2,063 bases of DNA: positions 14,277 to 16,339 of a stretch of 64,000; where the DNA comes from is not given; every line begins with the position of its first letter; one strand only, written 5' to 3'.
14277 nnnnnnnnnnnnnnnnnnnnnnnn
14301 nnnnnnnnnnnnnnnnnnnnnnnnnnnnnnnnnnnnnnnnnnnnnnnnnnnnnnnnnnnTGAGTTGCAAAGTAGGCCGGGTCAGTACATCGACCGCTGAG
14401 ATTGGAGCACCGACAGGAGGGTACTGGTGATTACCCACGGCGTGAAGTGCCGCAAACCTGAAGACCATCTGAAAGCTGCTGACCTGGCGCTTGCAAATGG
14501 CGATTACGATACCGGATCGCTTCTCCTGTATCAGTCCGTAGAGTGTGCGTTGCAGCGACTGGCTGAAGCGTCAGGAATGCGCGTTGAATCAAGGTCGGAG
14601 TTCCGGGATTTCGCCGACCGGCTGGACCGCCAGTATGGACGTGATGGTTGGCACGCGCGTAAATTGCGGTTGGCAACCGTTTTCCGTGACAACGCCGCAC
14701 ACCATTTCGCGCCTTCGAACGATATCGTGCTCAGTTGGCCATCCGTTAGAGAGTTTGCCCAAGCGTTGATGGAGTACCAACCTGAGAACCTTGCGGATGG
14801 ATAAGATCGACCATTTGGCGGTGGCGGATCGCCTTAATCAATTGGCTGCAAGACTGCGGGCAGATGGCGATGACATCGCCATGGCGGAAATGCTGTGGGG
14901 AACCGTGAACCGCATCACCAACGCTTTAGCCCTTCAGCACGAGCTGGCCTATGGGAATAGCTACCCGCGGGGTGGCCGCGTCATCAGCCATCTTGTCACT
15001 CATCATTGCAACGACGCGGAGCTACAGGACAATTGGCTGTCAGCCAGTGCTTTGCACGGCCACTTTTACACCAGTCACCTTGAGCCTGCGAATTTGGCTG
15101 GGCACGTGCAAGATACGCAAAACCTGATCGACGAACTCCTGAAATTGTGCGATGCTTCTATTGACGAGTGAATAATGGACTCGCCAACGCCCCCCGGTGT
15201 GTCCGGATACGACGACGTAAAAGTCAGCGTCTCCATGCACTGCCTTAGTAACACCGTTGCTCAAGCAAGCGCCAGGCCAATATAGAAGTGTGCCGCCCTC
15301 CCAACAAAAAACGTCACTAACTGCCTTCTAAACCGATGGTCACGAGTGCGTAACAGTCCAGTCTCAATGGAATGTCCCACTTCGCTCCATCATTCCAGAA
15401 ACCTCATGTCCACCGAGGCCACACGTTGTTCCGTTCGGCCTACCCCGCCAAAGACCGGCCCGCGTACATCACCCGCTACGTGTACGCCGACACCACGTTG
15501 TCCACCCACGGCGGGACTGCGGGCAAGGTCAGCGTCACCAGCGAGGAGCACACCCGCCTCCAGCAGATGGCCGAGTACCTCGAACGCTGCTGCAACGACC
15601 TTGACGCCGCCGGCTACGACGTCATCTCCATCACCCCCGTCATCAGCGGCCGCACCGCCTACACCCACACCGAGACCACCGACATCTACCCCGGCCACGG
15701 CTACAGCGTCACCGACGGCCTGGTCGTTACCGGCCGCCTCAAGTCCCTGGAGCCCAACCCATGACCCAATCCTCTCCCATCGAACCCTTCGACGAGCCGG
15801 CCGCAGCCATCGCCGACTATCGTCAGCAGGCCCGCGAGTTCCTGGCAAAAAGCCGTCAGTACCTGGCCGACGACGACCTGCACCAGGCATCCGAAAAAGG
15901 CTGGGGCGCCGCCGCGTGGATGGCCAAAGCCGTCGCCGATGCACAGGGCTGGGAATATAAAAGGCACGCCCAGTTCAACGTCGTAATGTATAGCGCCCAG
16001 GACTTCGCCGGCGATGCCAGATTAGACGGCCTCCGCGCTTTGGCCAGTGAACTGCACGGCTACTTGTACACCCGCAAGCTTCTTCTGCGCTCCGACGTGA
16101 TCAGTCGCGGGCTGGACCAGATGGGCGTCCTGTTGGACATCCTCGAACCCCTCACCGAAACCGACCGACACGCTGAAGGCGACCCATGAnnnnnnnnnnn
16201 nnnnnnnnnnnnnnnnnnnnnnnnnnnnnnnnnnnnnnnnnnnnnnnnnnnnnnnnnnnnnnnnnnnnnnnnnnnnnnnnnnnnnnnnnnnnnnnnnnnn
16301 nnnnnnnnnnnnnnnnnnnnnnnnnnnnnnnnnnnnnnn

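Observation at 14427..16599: Array of four bacterial PaREP1/HEPN-like paralogues plus an orphan small gene, with a mosaic tandem duplication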

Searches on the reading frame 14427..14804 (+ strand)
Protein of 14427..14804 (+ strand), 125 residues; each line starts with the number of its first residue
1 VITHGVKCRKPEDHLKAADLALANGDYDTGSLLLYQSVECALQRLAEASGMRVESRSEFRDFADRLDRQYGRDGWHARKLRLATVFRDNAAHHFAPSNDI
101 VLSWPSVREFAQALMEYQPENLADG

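Call 3: search_protein_families(library=pfam, proteins=[window:14427-14804:+], max_evalue=1)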
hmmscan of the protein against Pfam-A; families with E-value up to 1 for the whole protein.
window:14427-14804:+ (125 aa): 3 families
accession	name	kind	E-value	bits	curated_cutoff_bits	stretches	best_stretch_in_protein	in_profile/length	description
PF05168.19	HEPN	-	0.0031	18.1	22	1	9-72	6-69/117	HEPN domain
PF09670.15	Cas_Cas02710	-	0.021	15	27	1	15-72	17-77/153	Csm6 HEPN domain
PF21536.4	BTB_KLHL33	-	0.2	12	27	1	94-119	30-55/63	Kelch-like protein 33-like, BTB/POZ domain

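Call 4: search_protein_families(library=ncbifam, proteins=[window:14427-14804:+], max_evalue=1)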
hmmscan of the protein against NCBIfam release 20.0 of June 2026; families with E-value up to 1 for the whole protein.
window:14427-14804:+ (125 aa): 0 families

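Call 5: search_protein_families(library=padloc, proteins=[window:14427-14804:+], max_evalue=1)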
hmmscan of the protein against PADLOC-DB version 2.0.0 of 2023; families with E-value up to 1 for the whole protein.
window:14427-14804:+ (125 aa): 3 families
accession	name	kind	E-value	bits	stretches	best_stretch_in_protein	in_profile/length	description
PDLC01360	Csx1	-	0.0024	15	1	13-80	232-298/365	CAS-III; associated_signaling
PDLC01639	Csx1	-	0.019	12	1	14-69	232-285/361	CAS-III; associated_signaling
PDLC01031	Csx1/Csm6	-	0.046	11.2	1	14-89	223-282/357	CARF+HEPN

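Call 43: find_related_loci(query=window:14427-14801:+, collection=metagenome_contigs, flank=4000)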
Query window:14427-14801:+ (125 aa) in metagenome_contigs; peptide patterns used: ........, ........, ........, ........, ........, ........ (x = any residue, [..] = any of these).
193 stretches matched a pattern, but none encodes a relative of the query by tblastn (E <= 1e-3).

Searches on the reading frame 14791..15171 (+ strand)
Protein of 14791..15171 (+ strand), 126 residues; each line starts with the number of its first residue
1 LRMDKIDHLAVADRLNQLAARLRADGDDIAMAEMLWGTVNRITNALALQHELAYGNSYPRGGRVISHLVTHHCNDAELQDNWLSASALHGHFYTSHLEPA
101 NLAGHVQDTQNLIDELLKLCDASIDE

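Call 3: search_protein_families(library=pfam, proteins=[window:14791-15171:+], max_evalue=1)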
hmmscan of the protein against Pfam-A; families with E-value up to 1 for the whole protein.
window:14791-15171:+ (126 aa): 2 families
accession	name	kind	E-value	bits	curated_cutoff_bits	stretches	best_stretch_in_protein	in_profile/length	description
PF05942.16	PaREP1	-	0.00015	22.1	24.4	1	8-112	2-114/115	Archaeal PaREP1/PaREP8 family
PF02206.23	WSN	-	0.0058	16.9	21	1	40-55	13-28/66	Domain of unknown function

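Call 4: search_protein_families(library=ncbifam, proteins=[window:14791-15171:+], max_evalue=1)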
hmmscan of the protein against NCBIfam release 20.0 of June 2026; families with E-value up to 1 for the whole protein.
window:14791-15171:+ (126 aa): 0 families

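Call 5: search_protein_families(library=padloc, proteins=[window:14791-15171:+], max_evalue=1)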
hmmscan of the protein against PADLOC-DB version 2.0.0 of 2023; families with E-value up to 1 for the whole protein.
window:14791-15171:+ (126 aa): 0 families

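Call 61: find_related_loci(query=window:14791-15168:+, collection=metagenome_contigs, flank=4000)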
Query window:14791-15168:+ (126 aa) in metagenome_contigs; peptide patterns used: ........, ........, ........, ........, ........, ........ (x = any residue, [..] = any of these).
78 stretches matched a pattern, but none encodes a relative of the query by tblastn (E <= 1e-3).
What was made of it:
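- Tried and rejected: Two scans confirmed nothing (calls 43, 61).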

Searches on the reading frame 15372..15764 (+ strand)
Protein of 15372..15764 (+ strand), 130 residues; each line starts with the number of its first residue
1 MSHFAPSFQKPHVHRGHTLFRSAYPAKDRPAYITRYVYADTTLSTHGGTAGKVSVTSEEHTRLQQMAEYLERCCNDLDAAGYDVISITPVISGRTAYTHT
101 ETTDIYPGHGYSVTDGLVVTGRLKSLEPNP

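Call 3: search_protein_families(library=pfam, proteins=[window:15372-15764:+], max_evalue=1)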
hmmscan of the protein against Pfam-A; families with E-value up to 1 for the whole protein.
window:15372-15764:+ (130 aa): 0 families

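Call 4: search_protein_families(library=ncbifam, proteins=[window:15372-15764:+], max_evalue=1)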
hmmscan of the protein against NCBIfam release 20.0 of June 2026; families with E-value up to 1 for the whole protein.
window:15372-15764:+ (130 aa): 1 family
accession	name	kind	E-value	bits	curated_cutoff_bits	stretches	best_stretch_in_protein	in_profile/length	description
TIGR03975.1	rSAM_ocin_1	subfamily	0.14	10.6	281.85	1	16-96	63-143/606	RiPP maturation radical SAM C-methyltransferase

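Call 5: search_protein_families(library=padloc, proteins=[window:15372-15764:+], max_evalue=1)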
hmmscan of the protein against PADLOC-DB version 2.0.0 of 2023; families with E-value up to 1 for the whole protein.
window:15372-15764:+ (130 aa): 1 family
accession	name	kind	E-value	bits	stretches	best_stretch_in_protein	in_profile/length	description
PDLC01972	CARF_m1--CARF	-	0.022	12.9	1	38-89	39-92/145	-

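Call 16: find_homologous_proteins(query=window:15426-15761:+, max_evalue=0.001)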
Query seq(112 aa) (112 aa): 54 proteins with E <= 0.001 among 54 candidates.
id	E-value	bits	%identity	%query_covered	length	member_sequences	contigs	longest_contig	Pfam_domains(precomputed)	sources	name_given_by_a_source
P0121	2.6e-67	242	97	100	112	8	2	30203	-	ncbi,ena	-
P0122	1.2e-58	214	86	99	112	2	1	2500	-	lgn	-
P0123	1.5e-58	213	87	99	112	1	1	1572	-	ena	-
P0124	3.7e-58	212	87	100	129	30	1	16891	-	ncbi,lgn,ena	-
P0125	2.4e-57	210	86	97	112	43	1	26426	-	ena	-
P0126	6.1e-57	208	85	95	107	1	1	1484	-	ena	-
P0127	7.7e-56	205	83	95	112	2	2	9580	-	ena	-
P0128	5.2e-55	202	83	97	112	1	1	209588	-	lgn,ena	-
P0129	3.5e-53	196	81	98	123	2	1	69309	-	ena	-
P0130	3.9e-53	196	80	100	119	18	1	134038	-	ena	-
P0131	5.9e-52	192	80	96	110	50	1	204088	-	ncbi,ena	-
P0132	8.3e-52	192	80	95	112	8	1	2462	-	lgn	-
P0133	9.7e-52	192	79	95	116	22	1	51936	-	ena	-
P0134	1.1e-51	191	77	99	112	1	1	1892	-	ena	-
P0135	2.1e-51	190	76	100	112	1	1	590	-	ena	-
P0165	6.7e-41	157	65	95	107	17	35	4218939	-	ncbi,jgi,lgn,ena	jgi:hypothetical protein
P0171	1.6e-33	133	61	96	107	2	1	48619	-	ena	-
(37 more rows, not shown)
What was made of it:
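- Checked: It has 54 homologue clusters (call 16) at 61-97% identity, always at this locus.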

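Call 50: predict_structure(alignment_id=A2)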
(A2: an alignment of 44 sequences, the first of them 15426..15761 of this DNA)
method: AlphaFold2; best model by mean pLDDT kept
length: 112 residues; sequences in the alignment: 44
mean_pLDDT: 72.8   pTM: 0.61
mean pLDDT of the five models: 72.8, 72.3, 72.2, 65.4, 63.3
residues with pLDDT >= 90: 26; 70-90: 34; 50-70: 45; < 50: 7
segments of 3 or more residues with pLDDT < 50: 76-79
pLDDT, mean of each block of 10 residues (from residue 1): 70 79 56 66 83 92 93 61 54 69 83 49
secondary structure, 60 per line:
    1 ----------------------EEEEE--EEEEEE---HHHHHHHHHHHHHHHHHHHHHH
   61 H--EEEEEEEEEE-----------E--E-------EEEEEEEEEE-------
elements in order: E23-27 E30-35 H39-61 E64-73 E96-105

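Call 53: fold_search(model_id=the predicted structure, library=pdb)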
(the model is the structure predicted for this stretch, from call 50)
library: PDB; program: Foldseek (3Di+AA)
matches with E <= 10: 139; with E <= 0.001: 0
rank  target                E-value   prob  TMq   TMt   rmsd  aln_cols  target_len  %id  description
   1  4xo2_A                9.7e-01  0.25  0.31  0.51   5.0        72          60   14  crystal structure of GnsA from E.coli (released 2015-06-17)
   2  6i6o_C                1.5e+00  0.10  0.26  0.28  13.9        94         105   14  Circular permutant of ribosomal protein S6, swap helix 2, L75A mutant (released 2019-11-27)
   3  6i69                  1.6e+00  0.15  0.27  0.31   7.6        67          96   18  Circular permutant of ribosomal protein S6, adding 5aa to C terminal of P97-3, L10A mutant (released 2019-11-27)
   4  5bw4_B                1.8e+00  0.12  0.25  0.14   9.9        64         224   14  Crystal structure of the 16S rRNA (adenine(1408)-N(1))-methyltransferase W203A mutant with cosubstrate SAM from Catenu (released 2016-04-20)
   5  7pkt_r                2.0e+00  0.04  0.22  0.16  15.9       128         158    9  Large subunit of the Chlamydomonas reinhardtii mitoribosome (released 2022-06-15)
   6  1s7i                  2.0e+00  0.04  0.18  0.16   9.3        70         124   20  1.8 A Crystal Structure of a Protein of Unknown Function PA1349 from Pseudomonas aeruginosa (released 2004-08-24)
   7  8fru_P                2.0e+00  0.03  0.21  0.17  13.9       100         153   13  60S subunit of the Giardia lamblia 80S ribosome (released 2024-01-31)
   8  4v7h_BN               2.1e+00  0.03  0.20  0.16  12.4       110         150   20  Structure of the 80S rRNA and proteins and P/E tRNA for eukaryotic ribosome based on cryo-EM map of Thermomyces lanug (released 2014-07-09)
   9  9qgl_9A               2.2e+00  0.09  0.22  0.13   8.8        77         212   12  Cryo-EM structure of the PlPVC1 baseplate, 6-fold symmetrized (C6), in extended state (released 2025-10-29)
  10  6i6e                  2.4e+00  0.12  0.27  0.30   7.6        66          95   18  Circular permutant of ribosomal protein S6, swap strand 1 , L10A mutant (released 2019-11-27)
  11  6i6u_B                2.7e+00  0.21  0.30  0.32   8.3        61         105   20  Circular permutant of ribosomal protein S6, adding 9aa to N terminal of P81-82, L75A mutant (released 2019-11-27)
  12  9hny_FR               2.7e+00  0.13  0.28  0.15   6.1        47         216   15  Mitoribosomal small subunit in complex with Mettl15 and Mettl17 (released 2025-03-26)
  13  7xdu_A                2.9e+00  0.04  0.20  0.09  17.6        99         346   17  TtherAmDH-NAD+ (released 2023-04-05)
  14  6qik_U                3.1e+00  0.03  0.22  0.18  12.2       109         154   16  Cryo-EM structures of Lsg1-TAP pre-60S ribosomal particles (released 2019-06-26)
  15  7os7_A                3.5e+00  0.16  0.30  0.32   8.3        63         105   19  Circular permutant of ribosomal protein S6, swap helix 2, L75A, A92K mutant (released 2022-06-22)
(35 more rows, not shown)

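Call 64: find_encoding_contigs(protein=P0165, flank=5000, max_places=4)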
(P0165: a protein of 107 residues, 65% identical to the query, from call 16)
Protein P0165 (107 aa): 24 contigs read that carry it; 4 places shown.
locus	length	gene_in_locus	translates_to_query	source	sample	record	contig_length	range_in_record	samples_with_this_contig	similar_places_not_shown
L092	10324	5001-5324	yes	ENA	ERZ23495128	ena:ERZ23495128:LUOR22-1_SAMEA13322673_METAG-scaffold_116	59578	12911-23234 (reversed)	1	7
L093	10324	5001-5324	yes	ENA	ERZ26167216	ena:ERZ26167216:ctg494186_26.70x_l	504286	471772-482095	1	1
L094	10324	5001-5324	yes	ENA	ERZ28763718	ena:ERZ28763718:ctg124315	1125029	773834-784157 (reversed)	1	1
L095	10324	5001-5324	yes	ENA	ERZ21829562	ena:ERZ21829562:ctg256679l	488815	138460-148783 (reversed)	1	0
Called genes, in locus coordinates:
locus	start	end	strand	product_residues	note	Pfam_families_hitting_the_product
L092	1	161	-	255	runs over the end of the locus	PF00696:AA_kinase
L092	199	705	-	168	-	PF00889:EF_TS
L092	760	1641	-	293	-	PF00318:Ribosomal_S2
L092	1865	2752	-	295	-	PF05448:AXE1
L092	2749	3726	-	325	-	PF05448:AXE1, PF00326:Peptidase_S9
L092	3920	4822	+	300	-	PF03446:NAD_binding_2, PF03807:F420_oxidored (weak), PF14833:NAD_binding_11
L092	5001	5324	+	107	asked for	-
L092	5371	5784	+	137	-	PF05942:PaREP1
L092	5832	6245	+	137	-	PF05942:PaREP1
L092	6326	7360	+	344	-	-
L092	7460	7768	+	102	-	PF24696:UGSC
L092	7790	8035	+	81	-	PF24696:UGSC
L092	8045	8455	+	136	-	PF22636:FlK, PF03061:4HBT (weak)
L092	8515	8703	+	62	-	-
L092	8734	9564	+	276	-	PF00106:adh_short, PF13561:adh_short_C2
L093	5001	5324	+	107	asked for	-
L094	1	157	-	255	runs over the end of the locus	PF00696:AA_kinase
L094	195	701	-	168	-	PF00889:EF_TS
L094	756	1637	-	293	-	PF00318:Ribosomal_S2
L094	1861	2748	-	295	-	PF05448:AXE1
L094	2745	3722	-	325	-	PF05448:AXE1, PF00326:Peptidase_S9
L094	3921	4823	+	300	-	PF03446:NAD_binding_2, PF03807:F420_oxidored (weak), PF14833:NAD_binding_11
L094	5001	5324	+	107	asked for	-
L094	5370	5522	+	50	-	-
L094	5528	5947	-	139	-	-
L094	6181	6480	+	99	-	-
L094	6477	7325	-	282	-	PF13592:HTH_33, PF13358:DDE_3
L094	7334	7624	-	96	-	PF13384:HTH_23, PF13518:HTH_28 (faint), PF13551:HTH_29 (weak)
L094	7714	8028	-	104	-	PF12762:DDE_Tnp_IS1595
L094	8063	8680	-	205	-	PF01609:DDE_Tnp_1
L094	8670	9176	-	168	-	PF13808:DDE_Tnp_1_assoc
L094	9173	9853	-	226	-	PF05685:Uma2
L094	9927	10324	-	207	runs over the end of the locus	PF05685:Uma2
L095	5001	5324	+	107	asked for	-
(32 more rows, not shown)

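Call 65: find_encoding_contigs(protein=P0171, flank=5000, max_places=2)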
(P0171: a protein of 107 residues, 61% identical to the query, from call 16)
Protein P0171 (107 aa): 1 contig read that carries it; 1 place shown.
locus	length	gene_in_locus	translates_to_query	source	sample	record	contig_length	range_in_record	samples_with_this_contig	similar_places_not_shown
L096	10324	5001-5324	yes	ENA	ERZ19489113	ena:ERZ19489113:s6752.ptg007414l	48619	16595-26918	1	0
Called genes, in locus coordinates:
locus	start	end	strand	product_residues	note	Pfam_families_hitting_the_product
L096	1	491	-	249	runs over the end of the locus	PF10049:DUF2283 (weak)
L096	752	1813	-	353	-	PF02912:Phe_tRNA-synt_N, PF01409:tRNA-synt_2d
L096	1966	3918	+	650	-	PF03403:PAF-AH_p_II, PF07224:Chlorophyllase (weak)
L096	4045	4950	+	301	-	PF03446:NAD_binding_2, PF03807:F420_oxidored (weak), PF14833:NAD_binding_11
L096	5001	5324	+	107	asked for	-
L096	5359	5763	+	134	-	PF05942:PaREP1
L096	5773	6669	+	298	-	-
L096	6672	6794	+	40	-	-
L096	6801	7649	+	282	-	PF13267:DUF4058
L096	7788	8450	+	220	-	PF13267:DUF4058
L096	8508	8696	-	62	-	-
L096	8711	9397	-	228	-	-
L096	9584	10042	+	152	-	-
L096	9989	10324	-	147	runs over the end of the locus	-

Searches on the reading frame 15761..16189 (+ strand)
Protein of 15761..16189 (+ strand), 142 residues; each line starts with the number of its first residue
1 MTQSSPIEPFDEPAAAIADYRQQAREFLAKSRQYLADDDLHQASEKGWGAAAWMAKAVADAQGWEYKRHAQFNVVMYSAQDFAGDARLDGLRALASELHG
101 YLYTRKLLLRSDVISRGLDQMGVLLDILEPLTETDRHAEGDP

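Call 3: search_protein_families(library=pfam, proteins=[window:15761-16189:+], max_evalue=1)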
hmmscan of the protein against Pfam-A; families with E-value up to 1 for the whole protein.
window:15761-16189:+ (142 aa): 1 family
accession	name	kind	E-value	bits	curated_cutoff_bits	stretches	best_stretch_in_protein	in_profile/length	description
PF05942.16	PaREP1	-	1.9e-07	31.4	24.4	1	20-107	2-99/115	Archaeal PaREP1/PaREP8 family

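Call 4: search_protein_families(library=ncbifam, proteins=[window:15761-16189:+], max_evalue=1)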
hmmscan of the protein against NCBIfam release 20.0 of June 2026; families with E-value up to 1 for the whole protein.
window:15761-16189:+ (142 aa): 1 family
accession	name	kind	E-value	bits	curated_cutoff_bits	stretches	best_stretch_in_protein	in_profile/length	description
NF009189.0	PRK12537.1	equivalog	0.044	13.3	261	1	33-82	47-98/182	RNA polymerase sigma factor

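Call 5: search_protein_families(library=padloc, proteins=[window:15761-16189:+], max_evalue=1)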
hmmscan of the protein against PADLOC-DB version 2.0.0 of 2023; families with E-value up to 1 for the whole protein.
window:15761-16189:+ (142 aa): 0 families
